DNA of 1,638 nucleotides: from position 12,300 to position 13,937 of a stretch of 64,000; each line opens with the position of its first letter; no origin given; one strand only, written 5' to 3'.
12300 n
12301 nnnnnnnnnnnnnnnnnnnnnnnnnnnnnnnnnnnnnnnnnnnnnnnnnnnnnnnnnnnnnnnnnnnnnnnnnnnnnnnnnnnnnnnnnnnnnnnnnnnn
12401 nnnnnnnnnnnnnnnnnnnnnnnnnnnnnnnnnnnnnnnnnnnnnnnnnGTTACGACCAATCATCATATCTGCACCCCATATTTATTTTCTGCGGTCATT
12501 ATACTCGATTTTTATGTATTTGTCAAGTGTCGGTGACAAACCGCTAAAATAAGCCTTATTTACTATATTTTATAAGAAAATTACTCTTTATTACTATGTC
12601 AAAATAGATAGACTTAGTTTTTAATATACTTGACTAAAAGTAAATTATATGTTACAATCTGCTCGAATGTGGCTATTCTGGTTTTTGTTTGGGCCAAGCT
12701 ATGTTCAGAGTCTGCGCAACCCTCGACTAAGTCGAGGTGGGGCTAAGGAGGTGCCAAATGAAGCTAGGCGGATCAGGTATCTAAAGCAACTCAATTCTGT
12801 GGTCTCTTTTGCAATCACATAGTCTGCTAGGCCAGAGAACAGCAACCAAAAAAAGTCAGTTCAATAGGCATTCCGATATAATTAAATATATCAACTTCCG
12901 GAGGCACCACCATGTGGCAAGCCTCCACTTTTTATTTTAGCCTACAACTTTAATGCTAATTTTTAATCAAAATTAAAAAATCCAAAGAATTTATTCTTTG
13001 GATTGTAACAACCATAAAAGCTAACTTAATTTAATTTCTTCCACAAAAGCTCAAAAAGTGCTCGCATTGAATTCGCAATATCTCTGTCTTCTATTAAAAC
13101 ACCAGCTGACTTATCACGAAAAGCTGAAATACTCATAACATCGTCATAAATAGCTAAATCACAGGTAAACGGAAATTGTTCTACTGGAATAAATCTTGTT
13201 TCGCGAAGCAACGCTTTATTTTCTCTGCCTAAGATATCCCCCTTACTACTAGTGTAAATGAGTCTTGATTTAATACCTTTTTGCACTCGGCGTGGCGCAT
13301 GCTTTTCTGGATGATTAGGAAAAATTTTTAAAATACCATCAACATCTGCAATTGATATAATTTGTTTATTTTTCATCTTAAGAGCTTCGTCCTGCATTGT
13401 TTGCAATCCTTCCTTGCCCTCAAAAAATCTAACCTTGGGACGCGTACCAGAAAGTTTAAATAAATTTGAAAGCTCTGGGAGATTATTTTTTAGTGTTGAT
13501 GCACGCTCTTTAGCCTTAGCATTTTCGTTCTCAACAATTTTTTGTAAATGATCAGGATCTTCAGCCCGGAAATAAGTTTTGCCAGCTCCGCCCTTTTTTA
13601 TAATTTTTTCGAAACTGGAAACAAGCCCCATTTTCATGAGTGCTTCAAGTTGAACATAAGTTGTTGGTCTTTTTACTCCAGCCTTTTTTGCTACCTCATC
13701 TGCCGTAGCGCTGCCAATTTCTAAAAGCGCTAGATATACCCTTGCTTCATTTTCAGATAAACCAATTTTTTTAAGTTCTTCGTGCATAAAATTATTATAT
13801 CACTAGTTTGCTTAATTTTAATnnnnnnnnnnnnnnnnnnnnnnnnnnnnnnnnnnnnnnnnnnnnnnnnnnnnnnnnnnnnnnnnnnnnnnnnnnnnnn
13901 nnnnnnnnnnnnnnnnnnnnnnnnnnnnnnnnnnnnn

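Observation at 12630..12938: Promoter-to-terminator unit with no ORF: candidate ~270-nt structured sRNA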

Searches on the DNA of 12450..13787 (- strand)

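Call 3: search_rna_families(source=window, start=12450, end=13050, threshold=evalue, max_evalue=10, show_alignments=4)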
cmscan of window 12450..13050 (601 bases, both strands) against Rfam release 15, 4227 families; matches with E-value up to 10: 6.
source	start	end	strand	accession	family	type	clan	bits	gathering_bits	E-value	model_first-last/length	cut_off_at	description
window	12973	13013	-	RF00697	mir-186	Gene; miRNA;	-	22.4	70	0.095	1-82/82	no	mir-186 microRNA precursor family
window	12953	13015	-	RF02582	tsr33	Gene; sRNA;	-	20.1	109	5.4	1-85/85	no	S. aureus tsr33 small RNA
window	12961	13001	+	RF01810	pntA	Gene; sRNA;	-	16.8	54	8.5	1-62/62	no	pntA sRNA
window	12970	13010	+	RF00697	mir-186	Gene; miRNA;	-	15.1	70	7.7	1-82/82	no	mir-186 microRNA precursor family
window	12893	13049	-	RF02590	Spy1186876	Gene; sRNA;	-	14.5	208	1.1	6-243/243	no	S. pyogenes small RNA 1186876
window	12450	12470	-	RF00295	snoTBR7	Gene; snRNA; snoRNA; CD-box;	-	12.9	45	7.4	1-20/75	3'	Small nucleolar RNA TBR7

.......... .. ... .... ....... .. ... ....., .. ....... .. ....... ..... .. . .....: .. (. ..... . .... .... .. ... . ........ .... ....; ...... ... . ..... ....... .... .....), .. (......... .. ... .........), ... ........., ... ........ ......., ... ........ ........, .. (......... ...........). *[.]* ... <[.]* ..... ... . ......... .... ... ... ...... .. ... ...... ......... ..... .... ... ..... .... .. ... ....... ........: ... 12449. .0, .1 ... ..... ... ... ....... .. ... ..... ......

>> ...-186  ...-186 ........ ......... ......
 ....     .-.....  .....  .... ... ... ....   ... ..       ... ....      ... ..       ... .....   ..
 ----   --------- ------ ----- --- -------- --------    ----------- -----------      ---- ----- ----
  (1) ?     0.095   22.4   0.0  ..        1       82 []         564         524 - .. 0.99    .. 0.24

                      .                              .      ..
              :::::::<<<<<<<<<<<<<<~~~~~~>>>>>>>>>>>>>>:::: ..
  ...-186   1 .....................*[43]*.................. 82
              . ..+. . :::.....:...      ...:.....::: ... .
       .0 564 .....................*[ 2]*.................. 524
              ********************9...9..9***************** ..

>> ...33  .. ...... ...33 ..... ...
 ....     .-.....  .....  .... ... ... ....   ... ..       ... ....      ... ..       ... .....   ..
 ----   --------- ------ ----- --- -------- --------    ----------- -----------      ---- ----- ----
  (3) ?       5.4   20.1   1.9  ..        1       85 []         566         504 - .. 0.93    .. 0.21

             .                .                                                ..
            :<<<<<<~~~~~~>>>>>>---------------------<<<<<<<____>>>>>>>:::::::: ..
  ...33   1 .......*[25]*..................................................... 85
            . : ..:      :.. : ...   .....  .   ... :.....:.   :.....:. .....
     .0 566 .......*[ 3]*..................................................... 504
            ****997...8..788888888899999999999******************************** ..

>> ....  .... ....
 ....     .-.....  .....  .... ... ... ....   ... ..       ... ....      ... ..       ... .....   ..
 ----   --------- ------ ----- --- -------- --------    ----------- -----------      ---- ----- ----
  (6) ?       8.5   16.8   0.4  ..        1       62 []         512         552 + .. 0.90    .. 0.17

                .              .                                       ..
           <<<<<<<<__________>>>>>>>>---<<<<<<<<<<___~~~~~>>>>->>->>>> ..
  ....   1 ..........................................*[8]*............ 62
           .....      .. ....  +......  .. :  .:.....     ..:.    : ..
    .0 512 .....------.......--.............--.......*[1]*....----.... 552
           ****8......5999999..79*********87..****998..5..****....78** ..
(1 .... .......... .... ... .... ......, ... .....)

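Call 35: search_rna_families(sources=[L001, L003, L004, L005], threshold=evalue, max_evalue=0.01, show_alignments=0)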
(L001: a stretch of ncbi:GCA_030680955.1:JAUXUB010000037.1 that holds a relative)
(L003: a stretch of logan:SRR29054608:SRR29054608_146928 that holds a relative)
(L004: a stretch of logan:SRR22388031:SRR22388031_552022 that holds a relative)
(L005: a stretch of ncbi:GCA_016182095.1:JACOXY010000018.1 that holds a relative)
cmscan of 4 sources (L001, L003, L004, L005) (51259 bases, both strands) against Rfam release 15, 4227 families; matches with E-value up to 0.01: 2.
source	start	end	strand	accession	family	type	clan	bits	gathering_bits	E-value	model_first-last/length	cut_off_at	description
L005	3337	3381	+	RF03589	mir-5583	Gene; miRNA;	-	38.1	80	0.0056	1-59/59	no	mir-5583 microRNA precursor family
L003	8611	8666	+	RF00008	Hammerhead_3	Gene; ribozyme;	CL00010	37.6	48.5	0.00013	1-54/54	no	Hammerhead ribozyme (type III)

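Call 42: search_rna_families(sources=[L030, L031, L035, L076, L013, L020, L009], threshold=evalue, max_evalue=0.1, show_alignments=0)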
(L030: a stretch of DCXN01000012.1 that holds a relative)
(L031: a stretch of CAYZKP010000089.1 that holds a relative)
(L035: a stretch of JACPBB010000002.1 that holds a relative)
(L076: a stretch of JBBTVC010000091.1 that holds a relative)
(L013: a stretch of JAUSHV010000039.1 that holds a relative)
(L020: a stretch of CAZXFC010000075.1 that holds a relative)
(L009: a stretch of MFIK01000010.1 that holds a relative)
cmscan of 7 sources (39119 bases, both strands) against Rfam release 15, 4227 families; matches with E-value up to 0.1: 21.
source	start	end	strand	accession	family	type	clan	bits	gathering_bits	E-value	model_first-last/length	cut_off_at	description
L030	1771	2112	+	RF01849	alpha_tmRNA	Gene;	CL00001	145.6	50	4.3e-40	1-355/355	no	Alphaproteobacteria transfer-messenger RNA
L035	3412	3883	+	RF01849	alpha_tmRNA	Gene;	CL00001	89.9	50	2.9e-23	1-355/355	no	Alphaproteobacteria transfer-messenger RNA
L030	1830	2062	+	RF04321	tmRNA_permuted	Gene;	-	87.8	47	1.1e-15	1-213/213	no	permuted transfer-messenger RNA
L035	3461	3810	+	RF04321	tmRNA_permuted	Gene;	-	75.9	47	5.7e-13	1-213/213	no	permuted transfer-messenger RNA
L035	3217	3287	-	RF00005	tRNA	Gene; tRNA;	CL00001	74.1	29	1.4e-14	1-71/71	no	tRNA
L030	1570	1640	-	RF00005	tRNA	Gene; tRNA;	CL00001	73.1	29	2.7e-14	1-71/71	no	tRNA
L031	47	174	+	RF01849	alpha_tmRNA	Gene;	CL00001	68.1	50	1.1e-16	87-168/355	no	Alphaproteobacteria transfer-messenger RNA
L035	894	967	-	RF00005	tRNA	Gene; tRNA;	CL00001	67.6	29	8.7e-13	1-71/71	no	tRNA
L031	27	346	+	RF04321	tmRNA_permuted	Gene;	-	64.8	47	1.9e-10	1-213/213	no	permuted transfer-messenger RNA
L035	818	888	-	RF00005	tRNA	Gene; tRNA;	CL00001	63.8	29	9.6e-12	1-71/71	no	tRNA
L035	7259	7330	+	RF00005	tRNA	Gene; tRNA;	CL00001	63.6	29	1.1e-11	1-71/71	no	tRNA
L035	1780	1850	-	RF00005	tRNA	Gene; tRNA;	CL00001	58.9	29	2.2e-10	1-71/71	no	tRNA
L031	2554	2625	+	RF00005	tRNA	Gene; tRNA;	CL00001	57.6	29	4.9e-10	1-71/71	no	tRNA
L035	1964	2034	-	RF00005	tRNA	Gene; tRNA;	CL00001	53.7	29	5.8e-09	1-71/71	no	tRNA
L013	3337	3391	+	RF00008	Hammerhead_3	Gene; ribozyme;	CL00010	38.4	48.5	5.9e-05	1-54/54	no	Hammerhead ribozyme (type III)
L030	5176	5232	+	RF04239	mir-4679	Gene; miRNA;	-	36.8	88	0.0011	1-75/75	no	mir-4679 microRNA precursor family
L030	5176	5232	-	RF04239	mir-4679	Gene; miRNA;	-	34.6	88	0.0043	1-75/75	no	mir-4679 microRNA precursor family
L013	5208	5289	-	RF03849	MIR1219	Gene; miRNA;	-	30.9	79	0.016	1-82/82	no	MIR1219 microRNA precursor family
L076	1265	1346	+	RF04096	mir-4433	Gene; miRNA;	-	30.4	77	0.035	1-83/83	no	mir-4433 microRNA precursor family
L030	3715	3795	-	RF03344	mir-5365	Gene; miRNA;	-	30.1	70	0.018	1-78/78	no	mir-5365 microRNA precursor family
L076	1264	1347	+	RF04132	mir-4436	Gene; miRNA;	-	27.9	74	0.073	1-85/85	no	mir-4436 microRNA precursor family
